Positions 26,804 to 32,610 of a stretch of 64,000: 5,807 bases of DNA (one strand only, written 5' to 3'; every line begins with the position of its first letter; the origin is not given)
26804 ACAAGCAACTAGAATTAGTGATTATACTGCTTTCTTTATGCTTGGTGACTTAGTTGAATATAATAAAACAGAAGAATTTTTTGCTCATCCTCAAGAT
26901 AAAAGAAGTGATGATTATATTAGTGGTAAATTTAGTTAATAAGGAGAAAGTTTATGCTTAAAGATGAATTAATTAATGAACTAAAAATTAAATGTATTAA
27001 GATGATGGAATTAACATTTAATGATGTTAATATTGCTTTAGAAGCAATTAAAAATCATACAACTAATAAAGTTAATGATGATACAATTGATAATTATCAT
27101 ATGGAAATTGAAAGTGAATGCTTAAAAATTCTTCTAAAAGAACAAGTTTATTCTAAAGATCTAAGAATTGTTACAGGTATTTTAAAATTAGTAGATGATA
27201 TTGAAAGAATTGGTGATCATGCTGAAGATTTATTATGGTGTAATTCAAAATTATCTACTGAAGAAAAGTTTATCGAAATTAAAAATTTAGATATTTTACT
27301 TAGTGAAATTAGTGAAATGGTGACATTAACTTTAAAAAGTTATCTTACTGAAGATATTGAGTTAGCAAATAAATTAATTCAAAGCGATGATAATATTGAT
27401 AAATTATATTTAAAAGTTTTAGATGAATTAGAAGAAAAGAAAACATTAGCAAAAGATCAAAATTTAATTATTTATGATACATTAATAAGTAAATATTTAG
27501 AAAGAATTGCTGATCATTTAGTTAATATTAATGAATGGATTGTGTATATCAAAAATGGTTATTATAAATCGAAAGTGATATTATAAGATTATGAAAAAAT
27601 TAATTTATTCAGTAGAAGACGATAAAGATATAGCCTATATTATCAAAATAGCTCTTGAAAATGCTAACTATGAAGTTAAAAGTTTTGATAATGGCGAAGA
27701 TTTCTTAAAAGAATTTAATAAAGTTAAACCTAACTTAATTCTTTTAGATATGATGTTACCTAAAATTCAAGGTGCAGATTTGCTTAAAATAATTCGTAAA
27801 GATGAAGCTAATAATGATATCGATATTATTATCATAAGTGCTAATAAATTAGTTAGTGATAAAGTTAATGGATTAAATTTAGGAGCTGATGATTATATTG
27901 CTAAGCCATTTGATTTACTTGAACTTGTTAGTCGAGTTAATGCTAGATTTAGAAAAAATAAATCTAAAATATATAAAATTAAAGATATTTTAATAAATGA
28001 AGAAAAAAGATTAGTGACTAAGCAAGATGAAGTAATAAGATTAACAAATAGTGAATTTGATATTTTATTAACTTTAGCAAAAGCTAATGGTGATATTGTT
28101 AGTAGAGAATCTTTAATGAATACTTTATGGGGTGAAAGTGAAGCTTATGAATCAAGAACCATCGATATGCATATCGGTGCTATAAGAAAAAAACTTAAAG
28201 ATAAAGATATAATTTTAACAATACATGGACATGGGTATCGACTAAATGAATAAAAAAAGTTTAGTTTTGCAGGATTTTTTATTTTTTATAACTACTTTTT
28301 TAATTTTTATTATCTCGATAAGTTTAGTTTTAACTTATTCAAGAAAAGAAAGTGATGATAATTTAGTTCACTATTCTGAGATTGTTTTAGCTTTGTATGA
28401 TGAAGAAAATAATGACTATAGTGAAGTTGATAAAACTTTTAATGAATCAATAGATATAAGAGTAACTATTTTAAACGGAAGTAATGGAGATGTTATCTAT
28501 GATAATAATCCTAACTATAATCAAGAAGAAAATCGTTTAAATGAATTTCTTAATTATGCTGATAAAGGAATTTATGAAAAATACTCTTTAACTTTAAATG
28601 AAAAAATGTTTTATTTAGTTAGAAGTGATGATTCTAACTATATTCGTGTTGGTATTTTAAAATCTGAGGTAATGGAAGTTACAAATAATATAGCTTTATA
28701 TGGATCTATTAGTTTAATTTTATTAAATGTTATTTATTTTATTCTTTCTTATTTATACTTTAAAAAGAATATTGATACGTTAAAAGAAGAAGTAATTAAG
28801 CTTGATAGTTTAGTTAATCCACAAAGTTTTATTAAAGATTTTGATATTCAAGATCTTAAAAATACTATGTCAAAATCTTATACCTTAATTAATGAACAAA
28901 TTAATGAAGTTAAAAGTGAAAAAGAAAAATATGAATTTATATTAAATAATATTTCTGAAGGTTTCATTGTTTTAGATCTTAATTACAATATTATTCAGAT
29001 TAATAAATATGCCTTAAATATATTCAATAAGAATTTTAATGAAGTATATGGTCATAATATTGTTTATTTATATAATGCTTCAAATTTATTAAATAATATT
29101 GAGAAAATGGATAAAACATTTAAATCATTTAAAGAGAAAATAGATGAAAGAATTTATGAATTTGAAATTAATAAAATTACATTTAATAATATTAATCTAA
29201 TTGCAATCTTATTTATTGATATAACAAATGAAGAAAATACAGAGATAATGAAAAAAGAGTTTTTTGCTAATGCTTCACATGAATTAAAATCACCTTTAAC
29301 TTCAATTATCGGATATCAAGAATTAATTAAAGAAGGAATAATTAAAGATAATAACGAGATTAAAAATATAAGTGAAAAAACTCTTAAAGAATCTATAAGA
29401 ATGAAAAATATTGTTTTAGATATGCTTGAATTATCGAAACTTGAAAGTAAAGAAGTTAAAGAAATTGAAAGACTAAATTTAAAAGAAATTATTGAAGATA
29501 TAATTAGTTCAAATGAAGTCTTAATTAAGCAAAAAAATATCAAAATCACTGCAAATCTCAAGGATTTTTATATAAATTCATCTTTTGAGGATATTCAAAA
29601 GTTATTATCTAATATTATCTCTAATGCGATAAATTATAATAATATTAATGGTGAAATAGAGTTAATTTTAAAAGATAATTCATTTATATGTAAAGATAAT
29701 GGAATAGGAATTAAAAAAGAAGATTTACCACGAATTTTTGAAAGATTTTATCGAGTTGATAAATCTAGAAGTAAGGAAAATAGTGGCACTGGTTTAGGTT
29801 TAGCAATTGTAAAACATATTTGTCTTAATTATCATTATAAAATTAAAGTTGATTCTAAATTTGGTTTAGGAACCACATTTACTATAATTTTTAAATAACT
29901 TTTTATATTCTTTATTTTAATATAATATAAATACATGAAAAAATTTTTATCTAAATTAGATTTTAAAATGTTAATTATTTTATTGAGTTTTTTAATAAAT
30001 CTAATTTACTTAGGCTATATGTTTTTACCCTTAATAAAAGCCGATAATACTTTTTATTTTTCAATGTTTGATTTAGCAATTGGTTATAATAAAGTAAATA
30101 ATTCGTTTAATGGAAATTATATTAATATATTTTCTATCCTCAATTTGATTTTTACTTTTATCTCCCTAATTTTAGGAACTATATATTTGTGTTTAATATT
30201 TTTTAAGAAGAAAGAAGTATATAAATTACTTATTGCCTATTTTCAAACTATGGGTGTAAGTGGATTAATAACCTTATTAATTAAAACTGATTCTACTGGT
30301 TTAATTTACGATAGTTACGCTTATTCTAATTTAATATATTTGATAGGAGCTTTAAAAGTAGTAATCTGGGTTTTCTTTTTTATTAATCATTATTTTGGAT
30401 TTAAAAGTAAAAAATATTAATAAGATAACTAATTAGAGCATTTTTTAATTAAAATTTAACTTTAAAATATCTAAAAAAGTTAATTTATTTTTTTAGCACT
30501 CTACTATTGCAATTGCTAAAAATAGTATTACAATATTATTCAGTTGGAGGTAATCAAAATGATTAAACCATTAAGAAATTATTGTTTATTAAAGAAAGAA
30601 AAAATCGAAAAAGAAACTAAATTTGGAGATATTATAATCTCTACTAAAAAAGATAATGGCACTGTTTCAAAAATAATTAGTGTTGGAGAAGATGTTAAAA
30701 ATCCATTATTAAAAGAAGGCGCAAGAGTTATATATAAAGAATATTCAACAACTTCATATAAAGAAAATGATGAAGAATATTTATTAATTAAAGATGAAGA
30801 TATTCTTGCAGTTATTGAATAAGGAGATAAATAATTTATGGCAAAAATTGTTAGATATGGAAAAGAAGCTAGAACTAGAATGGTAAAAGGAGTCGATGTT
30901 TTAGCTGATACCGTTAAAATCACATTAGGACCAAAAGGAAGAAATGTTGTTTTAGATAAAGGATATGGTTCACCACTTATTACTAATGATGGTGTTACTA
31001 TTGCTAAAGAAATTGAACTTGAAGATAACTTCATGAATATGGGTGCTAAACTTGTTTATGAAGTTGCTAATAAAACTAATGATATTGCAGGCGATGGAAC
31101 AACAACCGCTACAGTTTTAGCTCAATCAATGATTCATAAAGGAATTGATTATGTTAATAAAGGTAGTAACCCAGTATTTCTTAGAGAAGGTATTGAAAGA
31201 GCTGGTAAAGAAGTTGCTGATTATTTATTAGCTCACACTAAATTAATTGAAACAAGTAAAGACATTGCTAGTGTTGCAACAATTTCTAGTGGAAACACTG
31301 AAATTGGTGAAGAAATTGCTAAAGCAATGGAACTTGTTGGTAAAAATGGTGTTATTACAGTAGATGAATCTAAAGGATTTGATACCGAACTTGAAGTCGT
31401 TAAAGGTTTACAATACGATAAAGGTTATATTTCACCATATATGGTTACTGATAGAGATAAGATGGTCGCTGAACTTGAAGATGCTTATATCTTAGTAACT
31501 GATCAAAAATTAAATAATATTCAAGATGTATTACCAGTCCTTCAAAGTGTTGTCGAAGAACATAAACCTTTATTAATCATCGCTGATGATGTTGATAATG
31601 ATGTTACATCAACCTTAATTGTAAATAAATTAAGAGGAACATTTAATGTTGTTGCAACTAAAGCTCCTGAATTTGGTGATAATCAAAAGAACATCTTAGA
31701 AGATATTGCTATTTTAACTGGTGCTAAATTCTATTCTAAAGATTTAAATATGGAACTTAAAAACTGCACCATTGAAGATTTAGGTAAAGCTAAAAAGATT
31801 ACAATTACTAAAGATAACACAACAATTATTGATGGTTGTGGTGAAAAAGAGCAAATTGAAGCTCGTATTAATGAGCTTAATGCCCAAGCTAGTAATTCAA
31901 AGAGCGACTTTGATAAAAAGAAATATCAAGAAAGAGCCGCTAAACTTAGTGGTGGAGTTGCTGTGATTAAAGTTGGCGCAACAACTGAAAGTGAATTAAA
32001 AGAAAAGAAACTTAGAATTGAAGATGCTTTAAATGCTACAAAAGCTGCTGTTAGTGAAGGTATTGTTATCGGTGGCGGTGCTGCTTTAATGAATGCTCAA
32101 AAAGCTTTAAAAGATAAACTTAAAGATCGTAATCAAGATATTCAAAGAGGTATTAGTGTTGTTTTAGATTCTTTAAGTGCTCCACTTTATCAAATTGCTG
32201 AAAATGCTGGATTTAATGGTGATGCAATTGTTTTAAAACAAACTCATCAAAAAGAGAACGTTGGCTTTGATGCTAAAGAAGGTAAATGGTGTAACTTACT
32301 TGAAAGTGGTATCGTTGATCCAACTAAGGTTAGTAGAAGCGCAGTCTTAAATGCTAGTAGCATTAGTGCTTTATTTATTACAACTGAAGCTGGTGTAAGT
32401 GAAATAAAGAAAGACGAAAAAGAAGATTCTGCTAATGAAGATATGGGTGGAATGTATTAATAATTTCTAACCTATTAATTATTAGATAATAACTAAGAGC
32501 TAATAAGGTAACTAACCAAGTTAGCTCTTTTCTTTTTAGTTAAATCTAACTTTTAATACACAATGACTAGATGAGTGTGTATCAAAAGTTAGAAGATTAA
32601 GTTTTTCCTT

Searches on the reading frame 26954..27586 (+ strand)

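Call 56: search_protein_families(library=pfam, proteins=[window:26954-27586:+], max_evalue=0.0001)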
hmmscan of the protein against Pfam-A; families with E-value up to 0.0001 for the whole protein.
window:26954-27586:+ (210 aa): 1 family
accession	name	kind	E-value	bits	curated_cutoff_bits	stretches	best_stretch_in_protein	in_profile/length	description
PF01895.24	PhoU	-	6e-29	100.7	23.5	2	117-196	6-89/89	PhoU domain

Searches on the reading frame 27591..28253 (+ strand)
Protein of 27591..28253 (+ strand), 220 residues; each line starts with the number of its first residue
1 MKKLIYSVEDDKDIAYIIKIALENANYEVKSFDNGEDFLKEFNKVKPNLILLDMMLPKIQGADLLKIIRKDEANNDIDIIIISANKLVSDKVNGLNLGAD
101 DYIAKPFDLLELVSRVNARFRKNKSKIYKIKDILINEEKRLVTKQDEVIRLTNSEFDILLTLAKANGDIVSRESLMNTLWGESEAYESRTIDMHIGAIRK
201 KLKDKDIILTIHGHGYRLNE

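Call 56: search_protein_families(library=pfam, proteins=[window:27591-28253:+], max_evalue=0.0001)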
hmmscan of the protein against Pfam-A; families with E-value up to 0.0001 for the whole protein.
window:27591-28253:+ (220 aa): 2 families
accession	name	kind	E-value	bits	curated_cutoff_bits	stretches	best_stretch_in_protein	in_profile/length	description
PF00072.30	Response_reg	-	4e-26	91.8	30.2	1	6-116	2-110/111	Response regulator receiver domain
PF00486.34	Trans_reg_C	-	2.1e-22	79.4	26.2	1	147-218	2-77/77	Transcriptional regulatory protein, C terminal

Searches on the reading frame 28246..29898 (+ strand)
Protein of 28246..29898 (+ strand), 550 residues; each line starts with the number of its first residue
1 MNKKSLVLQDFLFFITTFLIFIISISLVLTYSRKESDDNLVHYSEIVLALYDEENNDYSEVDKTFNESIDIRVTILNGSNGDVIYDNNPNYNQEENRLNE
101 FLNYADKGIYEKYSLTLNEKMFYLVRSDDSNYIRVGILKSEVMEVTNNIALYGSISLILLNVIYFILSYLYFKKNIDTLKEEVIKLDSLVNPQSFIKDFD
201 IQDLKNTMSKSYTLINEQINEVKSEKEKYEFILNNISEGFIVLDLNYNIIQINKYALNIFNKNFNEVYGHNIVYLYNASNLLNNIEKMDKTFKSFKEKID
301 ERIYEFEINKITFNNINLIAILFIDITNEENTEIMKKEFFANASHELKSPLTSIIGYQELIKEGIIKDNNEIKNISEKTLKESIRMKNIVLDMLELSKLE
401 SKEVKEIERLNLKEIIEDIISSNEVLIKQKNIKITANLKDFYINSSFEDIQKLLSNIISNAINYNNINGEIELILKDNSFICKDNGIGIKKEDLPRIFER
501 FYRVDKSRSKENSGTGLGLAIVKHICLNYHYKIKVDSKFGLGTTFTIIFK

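Call 56: search_protein_families(library=pfam, proteins=[window:28246-29898:+], max_evalue=0.0001)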
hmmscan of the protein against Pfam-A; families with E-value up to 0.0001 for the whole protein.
window:28246-29898:+ (550 aa): 3 families
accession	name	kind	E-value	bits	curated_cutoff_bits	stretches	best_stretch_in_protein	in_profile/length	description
PF02518.31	HATPase_c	-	3.8e-23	82.5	26.4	1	449-549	5-107/111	Histidine kinase-, DNA gyrase B-, and HSP90-like ATPase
PF00512.31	HisKA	-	1.4e-15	57.5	26.9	1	335-401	1-65/66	His Kinase A (phospho-acceptor) domain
PF13426.13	PAS_9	-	9.3e-05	23.1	27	1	238-325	2-100/103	PAS domain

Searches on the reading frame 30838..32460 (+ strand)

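Call 56: search_protein_families(library=pfam, proteins=[window:30838-32460:+], max_evalue=0.0001)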
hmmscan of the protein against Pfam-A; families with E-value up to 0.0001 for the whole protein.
window:30838-32460:+ (540 aa): 1 family
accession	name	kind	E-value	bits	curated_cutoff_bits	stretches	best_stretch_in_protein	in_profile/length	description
PF00118.29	Cpn60_TCP1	-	5.9e-73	246.7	34.3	1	22-518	1-484/490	TCP-1/cpn60 chaperonin family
